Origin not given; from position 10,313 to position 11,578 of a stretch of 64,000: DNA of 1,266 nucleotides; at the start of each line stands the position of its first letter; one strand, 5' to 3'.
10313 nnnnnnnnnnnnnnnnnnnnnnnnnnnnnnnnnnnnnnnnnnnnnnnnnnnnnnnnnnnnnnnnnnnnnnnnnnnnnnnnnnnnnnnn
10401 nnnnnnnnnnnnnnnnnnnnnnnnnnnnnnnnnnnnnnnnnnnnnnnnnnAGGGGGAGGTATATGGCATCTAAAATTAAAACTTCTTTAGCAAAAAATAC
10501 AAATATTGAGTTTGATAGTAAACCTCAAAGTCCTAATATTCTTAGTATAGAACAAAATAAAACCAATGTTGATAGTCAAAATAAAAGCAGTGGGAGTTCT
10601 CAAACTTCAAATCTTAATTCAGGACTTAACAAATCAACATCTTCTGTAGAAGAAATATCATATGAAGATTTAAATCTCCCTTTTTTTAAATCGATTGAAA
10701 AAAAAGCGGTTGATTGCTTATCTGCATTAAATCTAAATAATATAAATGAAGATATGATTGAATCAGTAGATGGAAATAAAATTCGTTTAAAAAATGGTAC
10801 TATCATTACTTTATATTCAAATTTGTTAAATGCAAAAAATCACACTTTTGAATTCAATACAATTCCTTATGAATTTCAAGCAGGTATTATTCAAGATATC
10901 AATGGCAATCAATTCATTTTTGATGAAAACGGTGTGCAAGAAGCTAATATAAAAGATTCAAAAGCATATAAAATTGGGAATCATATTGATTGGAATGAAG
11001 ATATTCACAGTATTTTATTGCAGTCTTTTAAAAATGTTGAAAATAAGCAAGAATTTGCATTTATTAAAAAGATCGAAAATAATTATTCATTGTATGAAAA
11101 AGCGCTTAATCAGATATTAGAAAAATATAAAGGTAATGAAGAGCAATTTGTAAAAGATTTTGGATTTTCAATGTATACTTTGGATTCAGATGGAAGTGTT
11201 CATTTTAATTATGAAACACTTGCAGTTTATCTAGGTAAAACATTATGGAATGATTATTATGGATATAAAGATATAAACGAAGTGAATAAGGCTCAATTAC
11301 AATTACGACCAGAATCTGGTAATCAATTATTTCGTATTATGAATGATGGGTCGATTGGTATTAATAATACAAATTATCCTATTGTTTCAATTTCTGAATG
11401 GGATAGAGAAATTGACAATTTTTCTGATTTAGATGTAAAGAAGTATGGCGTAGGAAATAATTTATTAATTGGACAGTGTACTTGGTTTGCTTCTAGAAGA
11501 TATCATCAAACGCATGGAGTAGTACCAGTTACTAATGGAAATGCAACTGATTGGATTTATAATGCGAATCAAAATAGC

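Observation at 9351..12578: Signal-peptide-less CHAP-domain protein preceded by three small WXG-like/helical ORFs: candidate T7SS-delivered peptidoglycan-hydrolase toxin without an obvious immunity gene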

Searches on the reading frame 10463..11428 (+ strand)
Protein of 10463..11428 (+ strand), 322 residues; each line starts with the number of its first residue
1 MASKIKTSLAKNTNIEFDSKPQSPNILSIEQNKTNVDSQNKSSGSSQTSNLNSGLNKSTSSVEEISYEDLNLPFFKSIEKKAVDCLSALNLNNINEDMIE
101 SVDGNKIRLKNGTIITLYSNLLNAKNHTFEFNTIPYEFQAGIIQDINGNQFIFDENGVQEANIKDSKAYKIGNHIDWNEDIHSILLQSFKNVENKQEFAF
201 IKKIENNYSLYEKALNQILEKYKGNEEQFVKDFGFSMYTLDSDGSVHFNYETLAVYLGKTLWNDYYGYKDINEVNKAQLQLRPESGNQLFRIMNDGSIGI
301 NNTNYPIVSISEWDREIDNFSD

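Call 38: search_protein_representatives(alignment_id=A2)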
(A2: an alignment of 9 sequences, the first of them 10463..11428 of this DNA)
Query: 9 sequences, 287 profile positions. Proteins with E-value up to 0.001 (for the whole library): 162; up to 1e-10: 13; up to 1e-30: 3. The best 150 are listed.
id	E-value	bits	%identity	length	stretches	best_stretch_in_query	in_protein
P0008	6.5e-144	495.0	-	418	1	1-287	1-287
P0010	1.7e-126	437.8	-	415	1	1-287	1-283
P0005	2.1e-83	296.4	-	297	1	135-287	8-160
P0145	5.3e-20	88.3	-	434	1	10-242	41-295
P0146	4.0e-15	72.3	-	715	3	64-232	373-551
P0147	5.5e-15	71.9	-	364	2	78-241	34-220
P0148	5.9e-15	71.8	-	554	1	16-231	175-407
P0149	1.3e-14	70.7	-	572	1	104-242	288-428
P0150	4.4e-14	68.9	-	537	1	140-241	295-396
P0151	4.3e-13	65.6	-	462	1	20-236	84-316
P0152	3.9e-11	59.2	-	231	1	147-233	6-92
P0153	8.4e-11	58.1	-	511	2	132-236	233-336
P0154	9.3e-11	58.0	-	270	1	117-220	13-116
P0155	1.1e-10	57.8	-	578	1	105-241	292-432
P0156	2.1e-10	56.8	-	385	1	23-237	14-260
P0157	2.5e-10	56.6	-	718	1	47-236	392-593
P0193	5.1e-07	45.7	-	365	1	11-244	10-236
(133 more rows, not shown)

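Call 40: search_protein_families(library=pfam, proteins=[P0145, P0146, P0147, P0148, P0149, P0150, P0151, P0153, P0156, P0157], max_evalue=0.001)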
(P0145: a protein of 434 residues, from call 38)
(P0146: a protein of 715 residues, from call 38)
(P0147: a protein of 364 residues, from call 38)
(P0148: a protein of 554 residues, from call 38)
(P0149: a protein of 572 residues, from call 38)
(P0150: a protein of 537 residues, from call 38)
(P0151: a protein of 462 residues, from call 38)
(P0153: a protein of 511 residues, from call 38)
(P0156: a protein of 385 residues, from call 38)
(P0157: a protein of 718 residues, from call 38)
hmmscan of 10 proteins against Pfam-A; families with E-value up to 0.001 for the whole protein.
P0145 (434 aa): 0 families

P0146 (715 aa): 0 families

P0147 (364 aa): 0 families

P0148 (554 aa): 1 family
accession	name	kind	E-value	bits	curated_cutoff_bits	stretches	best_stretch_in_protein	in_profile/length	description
PF22783.1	BapA_N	-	9.8e-06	25.7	27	1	225-257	30-62/123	BapA, prefix-like domain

P0149 (572 aa): 0 families

P0150 (537 aa): 0 families

P0151 (462 aa): 0 families

P0153 (511 aa): 0 families

P0156 (385 aa): 0 families

P0157 (718 aa): 0 families

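Call 44: find_encoding_contigs(protein=P0147, flank=10000, max_places=3)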
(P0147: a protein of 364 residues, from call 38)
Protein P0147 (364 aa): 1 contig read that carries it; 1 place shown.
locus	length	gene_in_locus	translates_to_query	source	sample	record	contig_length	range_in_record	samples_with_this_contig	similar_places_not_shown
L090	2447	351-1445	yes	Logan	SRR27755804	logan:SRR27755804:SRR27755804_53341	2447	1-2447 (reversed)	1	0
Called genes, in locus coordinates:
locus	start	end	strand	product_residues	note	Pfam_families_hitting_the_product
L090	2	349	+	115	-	?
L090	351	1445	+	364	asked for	-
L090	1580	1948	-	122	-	PF12670:DUF3792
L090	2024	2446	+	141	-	?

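Call 45: find_encoding_contigs(protein=P0145, flank=10000, max_places=3)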
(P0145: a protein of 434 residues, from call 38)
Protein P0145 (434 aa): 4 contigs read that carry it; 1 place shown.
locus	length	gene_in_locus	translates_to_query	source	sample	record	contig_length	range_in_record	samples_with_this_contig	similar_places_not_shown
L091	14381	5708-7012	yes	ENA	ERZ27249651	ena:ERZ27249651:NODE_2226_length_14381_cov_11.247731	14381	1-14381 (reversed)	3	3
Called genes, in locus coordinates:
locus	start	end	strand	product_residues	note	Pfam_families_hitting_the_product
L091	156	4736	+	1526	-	PF01580:FtsK_SpoIIIE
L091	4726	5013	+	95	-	-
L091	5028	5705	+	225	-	-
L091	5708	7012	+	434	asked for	-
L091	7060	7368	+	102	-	PF13780:DUF4176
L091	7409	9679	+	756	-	-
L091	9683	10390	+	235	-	-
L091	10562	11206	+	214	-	-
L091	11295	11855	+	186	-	-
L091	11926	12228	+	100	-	-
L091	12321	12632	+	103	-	-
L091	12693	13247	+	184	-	PF13240:Zn_Ribbon_1 (weak)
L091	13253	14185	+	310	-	-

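Call 53: search_protein_families(library=pfam, proteins=[L091:5028-5705:+, L091:7409-9679:+, L091:9683-10390:+], max_evalue=0.01)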
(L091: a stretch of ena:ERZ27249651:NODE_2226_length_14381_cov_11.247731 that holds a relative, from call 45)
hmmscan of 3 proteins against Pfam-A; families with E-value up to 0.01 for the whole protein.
L091:5028-5705:+ (225 aa): 0 families

L091:7409-9679:+ (756 aa): 0 families

L091:9683-10390:+ (235 aa): 0 families

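Call 56: search_solved_structures(query=A6, max_evalue=10)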
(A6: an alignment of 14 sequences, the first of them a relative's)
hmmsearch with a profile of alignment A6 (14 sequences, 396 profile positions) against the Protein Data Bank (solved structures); distinct sequences matched with E-value up to 10: 3.
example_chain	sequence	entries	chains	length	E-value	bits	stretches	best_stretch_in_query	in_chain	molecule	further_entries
6z1p_Av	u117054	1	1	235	0.05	16.1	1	129-205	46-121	50S ribosomal protein L21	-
9tau_A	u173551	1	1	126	0.51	12.8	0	165-206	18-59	De novo photoenzyme variant ABLE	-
6w6x_A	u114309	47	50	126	0.69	12.4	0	165-206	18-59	De novo designed ABLE protein | De novo designed ABLE | D-ABLE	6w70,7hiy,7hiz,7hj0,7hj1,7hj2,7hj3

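Call 57: search_protein_families(library=pfam, alignment_id=A6, max_evalue=0.1)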
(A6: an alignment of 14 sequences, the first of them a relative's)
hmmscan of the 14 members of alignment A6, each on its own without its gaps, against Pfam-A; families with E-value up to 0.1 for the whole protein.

A. member 1, P0147 (364 aa): 0 families

B. families by the number of members that match (of 14 scanned): 17 families
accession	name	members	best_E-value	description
PF05257.22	CHAP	1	6.2e-15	CHAP domain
PF06160.17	EzrA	1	2.4e-05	Septation ring formation regulator, EzrA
PF13529.12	Peptidase_C39_2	1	0.0048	Peptidase_C39 like family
PF16430.10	DUF5027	1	0.0049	Domain of unknown function (DUF5027)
PF02181.28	FH2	1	0.0059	Formin Homology 2 Domain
PF06246.17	Isy1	1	0.0072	Isy1-like splicing family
PF19789.6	DUF6273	1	0.01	Domain of unknown function (DUF6273)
PF07996.16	T4SS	1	0.018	Type IV secretion system proteins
PF02762.20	Cbl_N3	1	0.025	CBL proto-oncogene N-terminus, SH2-like domain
PF09496.15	CENP-O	1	0.027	Cenp-O kinetochore centromere component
PF10157.14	BORCS6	1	0.028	BLOC-1-related complex sub-unit 6 C-terminal helix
PF14556.11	AF2331-like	1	0.03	AF2331-like protein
PF15456.11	Uds1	1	0.044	Up-regulated During Septation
PF05576.17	Peptidase_S37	1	0.048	PS-10 peptidase S37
PF07889.17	DUF1664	1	0.052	Protein of unknown function (DUF1664)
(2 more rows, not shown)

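Call 68: find_encoding_contigs(protein=P0148, flank=10000, max_places=2)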
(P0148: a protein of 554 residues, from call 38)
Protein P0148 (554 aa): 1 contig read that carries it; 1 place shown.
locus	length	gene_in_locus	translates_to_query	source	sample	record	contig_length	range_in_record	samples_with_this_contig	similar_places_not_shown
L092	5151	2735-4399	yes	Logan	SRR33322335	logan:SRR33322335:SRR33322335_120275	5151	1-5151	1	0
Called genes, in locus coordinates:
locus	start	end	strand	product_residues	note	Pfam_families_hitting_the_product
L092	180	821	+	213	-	-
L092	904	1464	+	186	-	-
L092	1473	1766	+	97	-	-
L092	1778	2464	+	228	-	-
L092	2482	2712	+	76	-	-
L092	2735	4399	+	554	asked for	PF22783:BapA_N (faint)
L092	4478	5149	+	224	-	?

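Call 69: find_encoding_contigs(protein=P0193, flank=10000, max_places=2)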
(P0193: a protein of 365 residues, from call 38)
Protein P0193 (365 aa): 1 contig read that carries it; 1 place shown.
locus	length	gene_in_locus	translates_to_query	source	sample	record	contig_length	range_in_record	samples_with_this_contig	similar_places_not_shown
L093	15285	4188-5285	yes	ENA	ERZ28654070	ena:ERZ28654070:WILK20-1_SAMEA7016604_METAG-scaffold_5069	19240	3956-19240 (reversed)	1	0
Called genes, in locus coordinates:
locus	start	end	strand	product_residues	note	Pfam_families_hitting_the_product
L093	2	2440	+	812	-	?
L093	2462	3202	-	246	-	-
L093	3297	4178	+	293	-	PF04015:DUF362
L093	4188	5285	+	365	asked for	-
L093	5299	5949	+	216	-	-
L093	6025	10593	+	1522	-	PF01580:FtsK_SpoIIIE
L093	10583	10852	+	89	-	-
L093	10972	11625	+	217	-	-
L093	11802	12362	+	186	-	-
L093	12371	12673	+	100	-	-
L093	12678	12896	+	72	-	-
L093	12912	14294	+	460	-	PF05593:RHS_repeat (weak)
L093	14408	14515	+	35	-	-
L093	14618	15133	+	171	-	-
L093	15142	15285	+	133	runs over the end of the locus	-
